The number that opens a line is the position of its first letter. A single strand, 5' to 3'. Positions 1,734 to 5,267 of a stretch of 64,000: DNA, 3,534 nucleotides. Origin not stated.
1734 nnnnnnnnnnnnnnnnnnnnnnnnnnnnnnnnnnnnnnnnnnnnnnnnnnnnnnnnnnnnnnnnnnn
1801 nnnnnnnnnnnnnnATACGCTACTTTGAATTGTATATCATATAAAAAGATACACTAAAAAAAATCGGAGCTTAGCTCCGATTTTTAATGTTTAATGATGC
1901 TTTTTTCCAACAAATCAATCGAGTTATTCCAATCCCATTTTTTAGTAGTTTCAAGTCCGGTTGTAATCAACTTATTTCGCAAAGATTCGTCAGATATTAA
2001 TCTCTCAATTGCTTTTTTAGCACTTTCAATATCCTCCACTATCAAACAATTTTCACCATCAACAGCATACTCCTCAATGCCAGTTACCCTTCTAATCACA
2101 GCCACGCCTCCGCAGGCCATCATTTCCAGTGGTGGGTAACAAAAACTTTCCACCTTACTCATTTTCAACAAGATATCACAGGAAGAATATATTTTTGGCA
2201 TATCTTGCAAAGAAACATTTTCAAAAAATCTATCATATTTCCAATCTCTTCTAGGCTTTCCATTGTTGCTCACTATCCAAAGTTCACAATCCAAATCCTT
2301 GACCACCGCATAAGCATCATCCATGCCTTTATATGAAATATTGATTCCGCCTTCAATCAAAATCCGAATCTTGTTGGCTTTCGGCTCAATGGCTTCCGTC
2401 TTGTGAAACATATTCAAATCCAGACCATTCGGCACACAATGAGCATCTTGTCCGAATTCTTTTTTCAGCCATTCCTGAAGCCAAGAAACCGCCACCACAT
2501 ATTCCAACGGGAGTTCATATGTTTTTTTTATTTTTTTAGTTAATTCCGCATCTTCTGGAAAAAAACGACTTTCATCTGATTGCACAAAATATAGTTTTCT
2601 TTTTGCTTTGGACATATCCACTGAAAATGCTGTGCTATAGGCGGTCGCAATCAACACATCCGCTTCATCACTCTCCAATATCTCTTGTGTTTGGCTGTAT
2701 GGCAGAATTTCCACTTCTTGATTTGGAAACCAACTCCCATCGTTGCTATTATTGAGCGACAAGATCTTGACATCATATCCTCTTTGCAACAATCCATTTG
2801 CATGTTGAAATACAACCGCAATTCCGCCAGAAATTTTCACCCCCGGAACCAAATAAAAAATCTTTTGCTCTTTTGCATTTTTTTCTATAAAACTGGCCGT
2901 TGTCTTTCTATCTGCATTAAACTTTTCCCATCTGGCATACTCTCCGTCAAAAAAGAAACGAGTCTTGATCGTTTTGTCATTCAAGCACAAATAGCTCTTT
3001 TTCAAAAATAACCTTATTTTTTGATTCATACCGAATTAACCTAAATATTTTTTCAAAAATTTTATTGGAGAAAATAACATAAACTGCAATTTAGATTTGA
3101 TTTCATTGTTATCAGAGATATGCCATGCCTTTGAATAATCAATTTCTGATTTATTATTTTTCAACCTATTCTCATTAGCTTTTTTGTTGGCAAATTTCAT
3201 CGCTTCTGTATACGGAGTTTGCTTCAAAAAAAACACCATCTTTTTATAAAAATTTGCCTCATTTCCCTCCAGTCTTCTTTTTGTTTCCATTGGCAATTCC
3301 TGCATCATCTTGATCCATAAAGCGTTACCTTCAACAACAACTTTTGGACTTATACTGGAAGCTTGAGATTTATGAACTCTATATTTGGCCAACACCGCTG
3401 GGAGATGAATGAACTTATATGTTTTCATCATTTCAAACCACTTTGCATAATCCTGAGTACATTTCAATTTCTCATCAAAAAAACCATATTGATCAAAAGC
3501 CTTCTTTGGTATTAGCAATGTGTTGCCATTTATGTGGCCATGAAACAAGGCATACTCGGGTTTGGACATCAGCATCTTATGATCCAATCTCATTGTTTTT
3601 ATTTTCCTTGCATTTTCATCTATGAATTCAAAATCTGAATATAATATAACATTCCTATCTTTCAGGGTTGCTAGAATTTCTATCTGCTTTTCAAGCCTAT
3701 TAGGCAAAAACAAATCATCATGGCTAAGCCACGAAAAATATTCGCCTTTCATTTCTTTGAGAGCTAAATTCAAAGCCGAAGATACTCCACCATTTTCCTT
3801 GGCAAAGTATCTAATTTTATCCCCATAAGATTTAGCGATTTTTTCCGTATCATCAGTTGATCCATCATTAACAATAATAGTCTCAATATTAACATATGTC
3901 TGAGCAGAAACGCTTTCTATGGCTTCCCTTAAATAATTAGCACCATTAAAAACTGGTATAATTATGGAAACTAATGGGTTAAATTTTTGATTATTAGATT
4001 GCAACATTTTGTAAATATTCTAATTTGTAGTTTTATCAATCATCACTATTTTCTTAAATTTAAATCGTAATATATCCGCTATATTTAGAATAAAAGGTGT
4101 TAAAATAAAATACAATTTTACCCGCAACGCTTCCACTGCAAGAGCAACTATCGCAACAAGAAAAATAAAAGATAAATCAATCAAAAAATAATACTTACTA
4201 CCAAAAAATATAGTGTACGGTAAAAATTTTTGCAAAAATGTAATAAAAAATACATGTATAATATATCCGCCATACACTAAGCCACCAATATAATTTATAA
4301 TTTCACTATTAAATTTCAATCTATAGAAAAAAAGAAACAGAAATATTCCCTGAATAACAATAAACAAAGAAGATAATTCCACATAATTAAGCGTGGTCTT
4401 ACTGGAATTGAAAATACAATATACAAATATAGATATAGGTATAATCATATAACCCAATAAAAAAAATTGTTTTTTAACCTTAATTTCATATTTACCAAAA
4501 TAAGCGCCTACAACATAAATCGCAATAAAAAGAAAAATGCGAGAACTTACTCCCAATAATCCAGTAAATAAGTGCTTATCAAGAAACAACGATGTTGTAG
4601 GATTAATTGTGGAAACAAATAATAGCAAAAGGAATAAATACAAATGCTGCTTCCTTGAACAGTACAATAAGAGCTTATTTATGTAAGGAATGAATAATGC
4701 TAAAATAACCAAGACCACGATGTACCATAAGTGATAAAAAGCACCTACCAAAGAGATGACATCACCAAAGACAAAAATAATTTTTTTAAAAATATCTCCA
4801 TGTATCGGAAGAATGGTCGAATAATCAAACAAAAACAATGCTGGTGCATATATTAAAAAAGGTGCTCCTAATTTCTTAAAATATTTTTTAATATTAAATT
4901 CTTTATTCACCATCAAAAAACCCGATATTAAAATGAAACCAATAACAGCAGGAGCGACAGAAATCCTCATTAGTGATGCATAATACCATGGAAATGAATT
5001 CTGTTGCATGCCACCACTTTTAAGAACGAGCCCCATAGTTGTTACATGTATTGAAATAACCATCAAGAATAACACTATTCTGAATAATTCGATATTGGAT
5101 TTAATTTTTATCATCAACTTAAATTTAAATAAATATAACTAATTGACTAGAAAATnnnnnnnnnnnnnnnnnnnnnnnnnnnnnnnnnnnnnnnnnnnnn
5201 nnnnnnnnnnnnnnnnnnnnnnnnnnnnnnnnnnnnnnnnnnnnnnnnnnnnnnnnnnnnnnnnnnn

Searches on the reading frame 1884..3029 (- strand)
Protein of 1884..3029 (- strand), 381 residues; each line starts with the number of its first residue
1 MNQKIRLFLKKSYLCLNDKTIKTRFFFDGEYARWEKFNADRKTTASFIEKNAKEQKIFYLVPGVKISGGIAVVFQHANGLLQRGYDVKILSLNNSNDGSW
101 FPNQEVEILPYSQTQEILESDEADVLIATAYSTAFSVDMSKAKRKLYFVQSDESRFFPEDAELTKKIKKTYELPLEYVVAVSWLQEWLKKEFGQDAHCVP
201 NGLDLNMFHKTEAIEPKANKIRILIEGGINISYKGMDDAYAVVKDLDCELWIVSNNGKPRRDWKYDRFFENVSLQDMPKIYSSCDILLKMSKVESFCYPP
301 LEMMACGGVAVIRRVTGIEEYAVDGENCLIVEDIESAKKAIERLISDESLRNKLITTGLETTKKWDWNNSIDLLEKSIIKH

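Call 4: search_protein_families(library=pfam, proteins=[window:1884-3029:-], max_evalue=0.01)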
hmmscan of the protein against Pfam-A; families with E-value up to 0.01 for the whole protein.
window:1884-3029:- (381 aa): 4 families
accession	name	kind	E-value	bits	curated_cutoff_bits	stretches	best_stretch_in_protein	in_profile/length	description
PF00534.26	Glycos_transf_1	-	3.9e-15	56.3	26.4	1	268-358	77-169/172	Glycosyl transferases group 1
PF13524.12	Glyco_trans_1_2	-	1e-12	48.7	25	1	253-369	22-137/144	Glycosyl transferase-like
PF13692.12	Glyco_trans_1_4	-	5.2e-12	46.7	27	1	244-347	25-142/142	Glycosyl transferases group 1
PF22772.2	WsaF_C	-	0.00091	19.5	27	1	268-315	59-106/133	WsaF, C-terminal domain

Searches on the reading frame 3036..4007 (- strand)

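Call 4: search_protein_families(library=pfam, proteins=[window:3036-4007:-], max_evalue=0.01)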
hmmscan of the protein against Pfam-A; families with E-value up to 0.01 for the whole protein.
window:3036-4007:- (323 aa): 3 families
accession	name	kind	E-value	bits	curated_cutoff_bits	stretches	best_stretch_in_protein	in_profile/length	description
PF00535.33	Glycos_transf_2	-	1.1e-31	110.5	23.3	1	14-138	1-129/168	Glycosyl transferase family 2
PF10111.15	Glyco_tranf_2_2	-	4.9e-14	52.9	27.3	1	14-217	1-223/276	Glycosyltransferase like family 2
PF13641.12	Glyco_tranf_2_3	-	1.4e-08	35.5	27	1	13-195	3-196/230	Glycosyltransferase like family 2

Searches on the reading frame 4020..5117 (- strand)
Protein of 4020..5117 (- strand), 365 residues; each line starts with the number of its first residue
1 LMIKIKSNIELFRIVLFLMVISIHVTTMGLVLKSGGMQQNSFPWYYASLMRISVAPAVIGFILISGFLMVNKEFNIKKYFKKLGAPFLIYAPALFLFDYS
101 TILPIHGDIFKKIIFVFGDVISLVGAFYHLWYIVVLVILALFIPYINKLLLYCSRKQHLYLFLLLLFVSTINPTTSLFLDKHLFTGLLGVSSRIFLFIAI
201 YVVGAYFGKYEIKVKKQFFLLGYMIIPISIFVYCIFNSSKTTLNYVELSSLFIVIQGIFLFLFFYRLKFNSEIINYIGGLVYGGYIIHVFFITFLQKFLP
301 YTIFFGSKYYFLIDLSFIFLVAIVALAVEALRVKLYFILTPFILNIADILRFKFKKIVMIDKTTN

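Call 4: search_protein_families(library=pfam, proteins=[window:4020-5117:-], max_evalue=0.01)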
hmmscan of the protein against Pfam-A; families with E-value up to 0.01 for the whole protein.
window:4020-5117:- (365 aa): 1 family
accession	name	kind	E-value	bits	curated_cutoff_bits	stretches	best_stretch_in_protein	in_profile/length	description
PF01757.29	Acyl_transf_3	-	6.1e-21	75.3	31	1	8-328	3-320/326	Acyltransferase domain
